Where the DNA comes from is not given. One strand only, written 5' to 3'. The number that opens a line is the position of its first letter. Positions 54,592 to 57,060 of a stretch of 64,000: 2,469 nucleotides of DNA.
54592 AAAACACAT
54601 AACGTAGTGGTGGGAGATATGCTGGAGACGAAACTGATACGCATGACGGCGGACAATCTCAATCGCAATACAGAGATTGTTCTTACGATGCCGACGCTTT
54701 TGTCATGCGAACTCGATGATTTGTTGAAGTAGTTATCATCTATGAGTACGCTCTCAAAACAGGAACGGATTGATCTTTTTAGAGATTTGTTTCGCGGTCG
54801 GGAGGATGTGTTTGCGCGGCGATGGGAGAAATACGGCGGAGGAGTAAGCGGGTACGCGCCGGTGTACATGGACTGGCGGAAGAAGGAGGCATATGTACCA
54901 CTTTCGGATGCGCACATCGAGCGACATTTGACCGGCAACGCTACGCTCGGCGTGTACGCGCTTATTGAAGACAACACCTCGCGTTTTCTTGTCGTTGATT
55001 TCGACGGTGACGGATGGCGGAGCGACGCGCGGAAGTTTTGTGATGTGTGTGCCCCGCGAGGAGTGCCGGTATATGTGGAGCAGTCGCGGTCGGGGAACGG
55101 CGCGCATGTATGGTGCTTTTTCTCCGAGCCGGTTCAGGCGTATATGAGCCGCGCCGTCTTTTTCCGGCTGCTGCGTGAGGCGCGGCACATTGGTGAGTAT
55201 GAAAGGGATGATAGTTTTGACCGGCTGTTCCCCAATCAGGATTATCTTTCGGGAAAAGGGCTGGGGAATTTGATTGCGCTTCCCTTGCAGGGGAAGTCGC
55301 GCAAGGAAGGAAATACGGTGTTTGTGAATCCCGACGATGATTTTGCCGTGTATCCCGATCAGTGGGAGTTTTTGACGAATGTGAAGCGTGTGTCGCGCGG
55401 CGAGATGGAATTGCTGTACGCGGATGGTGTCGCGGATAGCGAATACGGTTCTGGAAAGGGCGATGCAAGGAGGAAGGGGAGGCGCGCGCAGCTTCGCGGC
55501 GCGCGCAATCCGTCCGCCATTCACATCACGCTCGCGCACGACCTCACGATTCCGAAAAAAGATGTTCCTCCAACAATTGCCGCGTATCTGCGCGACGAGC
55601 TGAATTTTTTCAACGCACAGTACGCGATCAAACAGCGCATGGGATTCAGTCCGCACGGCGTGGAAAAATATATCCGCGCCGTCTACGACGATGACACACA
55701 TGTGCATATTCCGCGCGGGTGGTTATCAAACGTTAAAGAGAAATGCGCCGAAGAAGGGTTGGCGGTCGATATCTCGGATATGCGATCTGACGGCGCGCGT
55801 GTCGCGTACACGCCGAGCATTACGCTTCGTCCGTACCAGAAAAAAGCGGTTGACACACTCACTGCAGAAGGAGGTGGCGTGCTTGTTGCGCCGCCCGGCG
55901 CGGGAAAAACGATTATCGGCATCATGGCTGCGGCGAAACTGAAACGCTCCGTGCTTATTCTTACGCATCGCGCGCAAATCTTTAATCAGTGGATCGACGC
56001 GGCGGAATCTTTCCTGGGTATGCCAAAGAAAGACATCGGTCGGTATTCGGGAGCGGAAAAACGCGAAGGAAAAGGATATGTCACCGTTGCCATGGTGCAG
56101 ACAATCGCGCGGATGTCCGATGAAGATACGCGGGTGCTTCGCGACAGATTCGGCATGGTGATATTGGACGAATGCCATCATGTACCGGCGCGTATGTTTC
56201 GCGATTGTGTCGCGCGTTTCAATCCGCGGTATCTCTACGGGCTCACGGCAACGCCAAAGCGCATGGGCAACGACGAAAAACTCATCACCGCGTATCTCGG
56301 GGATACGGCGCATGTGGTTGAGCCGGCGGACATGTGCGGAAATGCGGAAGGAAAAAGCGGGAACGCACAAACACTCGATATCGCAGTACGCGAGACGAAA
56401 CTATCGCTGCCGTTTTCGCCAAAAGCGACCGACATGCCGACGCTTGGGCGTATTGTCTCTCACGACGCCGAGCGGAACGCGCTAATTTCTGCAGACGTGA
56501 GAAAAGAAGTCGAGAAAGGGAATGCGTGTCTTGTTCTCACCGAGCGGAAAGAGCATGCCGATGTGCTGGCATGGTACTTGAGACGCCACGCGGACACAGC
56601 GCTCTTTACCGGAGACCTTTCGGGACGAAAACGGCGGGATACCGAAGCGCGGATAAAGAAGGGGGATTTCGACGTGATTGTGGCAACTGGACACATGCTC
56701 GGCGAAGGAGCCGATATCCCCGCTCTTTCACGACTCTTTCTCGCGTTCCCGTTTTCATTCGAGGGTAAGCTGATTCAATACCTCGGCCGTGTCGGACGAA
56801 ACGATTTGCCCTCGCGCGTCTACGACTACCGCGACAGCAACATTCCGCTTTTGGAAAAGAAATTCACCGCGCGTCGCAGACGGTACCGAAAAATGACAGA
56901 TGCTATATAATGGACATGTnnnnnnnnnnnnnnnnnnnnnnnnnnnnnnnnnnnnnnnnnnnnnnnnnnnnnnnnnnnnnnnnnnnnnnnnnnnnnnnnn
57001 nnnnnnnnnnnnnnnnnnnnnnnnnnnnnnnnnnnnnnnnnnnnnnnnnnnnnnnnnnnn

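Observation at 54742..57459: AEP primase-like domain fused to an SF2 DEXH helicase, plus a coupled 179-aa partner: candidate undescribed defence or selfish-replication module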

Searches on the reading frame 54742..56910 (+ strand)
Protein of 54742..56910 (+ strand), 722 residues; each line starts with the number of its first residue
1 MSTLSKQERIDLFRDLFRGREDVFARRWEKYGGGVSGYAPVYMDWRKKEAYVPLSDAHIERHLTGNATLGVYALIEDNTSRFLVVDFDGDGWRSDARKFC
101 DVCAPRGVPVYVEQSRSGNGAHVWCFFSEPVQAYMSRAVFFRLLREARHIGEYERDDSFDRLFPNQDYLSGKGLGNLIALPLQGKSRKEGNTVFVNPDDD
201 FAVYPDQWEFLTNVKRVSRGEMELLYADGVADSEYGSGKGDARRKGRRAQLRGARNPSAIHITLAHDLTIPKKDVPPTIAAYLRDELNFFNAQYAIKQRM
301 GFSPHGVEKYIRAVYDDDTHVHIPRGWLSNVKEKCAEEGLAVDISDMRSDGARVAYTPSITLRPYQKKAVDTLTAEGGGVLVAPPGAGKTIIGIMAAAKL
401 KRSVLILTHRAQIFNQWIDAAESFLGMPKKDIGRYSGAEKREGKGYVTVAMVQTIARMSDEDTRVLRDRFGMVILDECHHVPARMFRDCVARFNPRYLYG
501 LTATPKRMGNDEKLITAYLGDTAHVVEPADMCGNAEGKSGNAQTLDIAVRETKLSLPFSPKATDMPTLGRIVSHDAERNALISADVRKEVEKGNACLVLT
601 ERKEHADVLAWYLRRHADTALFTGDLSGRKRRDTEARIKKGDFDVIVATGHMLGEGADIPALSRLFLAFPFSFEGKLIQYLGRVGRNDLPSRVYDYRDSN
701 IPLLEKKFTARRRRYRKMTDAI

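Call 3: search_protein_families(library=pfam, proteins=[window:54742-56910:+], max_evalue=0.01)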
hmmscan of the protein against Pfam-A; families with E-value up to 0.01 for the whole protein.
window:54742-56910:+ (722 aa): 7 families
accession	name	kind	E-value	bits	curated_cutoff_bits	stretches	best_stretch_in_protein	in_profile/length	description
PF22548.2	AEP-TOTE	-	2.1e-75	253.7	27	1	8-223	1-228/230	TOTE conflict system, Archaeo-Eukaryotic Primase domain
PF04851.21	ResIII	-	1.5e-27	96.9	22.5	1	360-507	2-164/164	Type III restriction enzyme, res subunit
PF00271.37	Helicase_C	-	1.8e-10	41.5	23.5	1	589-687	11-109/110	Helicase conserved C-terminal domain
PF00270.35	DEAD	-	1.8e-09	38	26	1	363-506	1-161/167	DEAD/DEAH box helicase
PF18766.7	SWI2_SNF2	-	3.1e-05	24.2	26.7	1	370-509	10-159/221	SWI2/SNF2 ATPase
PF13401.12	AAA_22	-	0.00021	22.1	27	1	376-495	5-110/130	AAA domain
PF13604.12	AAA_30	-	0.0086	16.3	27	0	362-484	2-103/191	AAA domain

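Call 4: search_protein_families(library=padloc, proteins=[window:54742-56910:+], max_evalue=0.01)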
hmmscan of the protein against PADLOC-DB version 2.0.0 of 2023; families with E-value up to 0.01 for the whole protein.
window:54742-56910:+ (722 aa): 23 families
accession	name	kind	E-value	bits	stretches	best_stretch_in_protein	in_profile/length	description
PDLC01465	PrimPol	-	9.1e-68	226.8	1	2-275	15-269/276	"CAS-I,CAS-II,CAS-III,CAS-IV,CAS-V,CAS-VI; associated"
PDLC01101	PrimPol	-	1.2e-27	94.7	1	13-222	133-334/490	adaptation polymerase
PDLC02707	PbeA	-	9.4e-22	75.4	2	357-521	248-431/672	PbeA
PDLC02704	PbeA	-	2.1e-16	57.6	2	354-516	247-431/682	PbeA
PDLC03659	mREase_IV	-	5.5e-16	55.6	1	380-686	243-552/945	Type IV methyl-directed restriction enzyme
PDLC03658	mREase_IV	-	3.1e-10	36.5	1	379-508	245-374/953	Type IV methyl-directed restriction enzyme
PDLC02705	PbeA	-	5.8e-08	29.4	1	360-526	248-432/691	PbeA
PDLC02503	BrxHI|BrxHII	-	1.4e-07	28.2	1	539-687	222-342/698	BrxHI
PDLC02865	DpdF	-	1.8e-07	27.1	1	584-693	969-1076/1499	DpdF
PDLC03960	SngC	-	8.9e-07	26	1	581-692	249-367/720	-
PDLC02864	DpdF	-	5.5e-06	23.4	1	570-693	213-334/610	DpdF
PDLC02870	DpdF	-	1.9e-05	21.4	1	573-693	206-326/534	DpdF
PDLC03928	PsyrT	-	0.0001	18.8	1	573-686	224-334/689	-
PDLC01089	C3a193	-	0.00016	18.2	1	622-690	518-585/983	poss. alt. Cas3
PDLC01770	Cas3g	-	0.00032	17.3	1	573-688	232-342/733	-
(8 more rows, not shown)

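Call 7: search_protein_families(library=ncbifam, proteins=[window:54742-56910:+], max_evalue=0.01)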
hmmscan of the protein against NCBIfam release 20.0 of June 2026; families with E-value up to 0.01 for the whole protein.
window:54742-56910:+ (722 aa): 14 families
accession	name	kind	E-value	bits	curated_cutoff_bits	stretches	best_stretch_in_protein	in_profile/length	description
NF040561.1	PrimPol_Msp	equivalog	1.4e-31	109.6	200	1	6-229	121-345/515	CRISPR-associated primase-polymerase type A1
NF045503.1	repair_heli_XPB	equivalog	5.4e-29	101.2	610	1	358-647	180-468/548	DNA repair helicase XPB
TIGR00603.1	rad25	subfamily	6.6e-23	80.8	328.7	1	352-513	248-419/734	DNA repair helicase rad25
NF053632.1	heli_RadD_YejH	equivalog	1.8e-14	53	720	1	361-510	2-156/573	DNA repair helicase RadD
TIGR04095.1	dnd_restrict_1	equivalog_domain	5.5e-13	48.7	600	1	358-521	5-186/451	DNA phosphorothioation system restriction enzyme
NF010337.0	PRK13766.1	equivalog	2.8e-09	35.7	610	1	360-481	15-144/781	Hef nuclease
NF046051.1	restrict_EcoAI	equivalog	2.2e-08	33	550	1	360-521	156-327/768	EcoAI/FtnUII family type I restriction enzme subunit R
NF003673.1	PRK05298.1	equivalog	2.6e-08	32.7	743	1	582-714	432-568/653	excinuclease ABC subunit UvrB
TIGR00631.1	uvrb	equivalog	1.5e-06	26.8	750.1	1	583-714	433-568/658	excinuclease ABC subunit UvrB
TIGR04121.1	DEXH_lig_assoc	equivalog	8.7e-06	23.7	850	0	584-651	239-311/804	ligase-associated DNA damage response DEXH box helicase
NF010338.0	PRK13767.1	equivalog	5.3e-05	21.6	849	1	577-686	269-384/877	ATP-dependent helicase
NF008394.0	PRK11192.1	equivalog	0.00087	18.2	507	1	588-686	243-337/441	ATP-dependent RNA helicase SrmB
NF003419.0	PRK04837.1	equivalog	0.0017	17.1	588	1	591-686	254-346/424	ATP-dependent RNA helicase RhlB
NF058637.1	helic_SCO1167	equivalog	0.0022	16.1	1200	0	323-482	439-597/932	SCO1167/SCO6262 family helicase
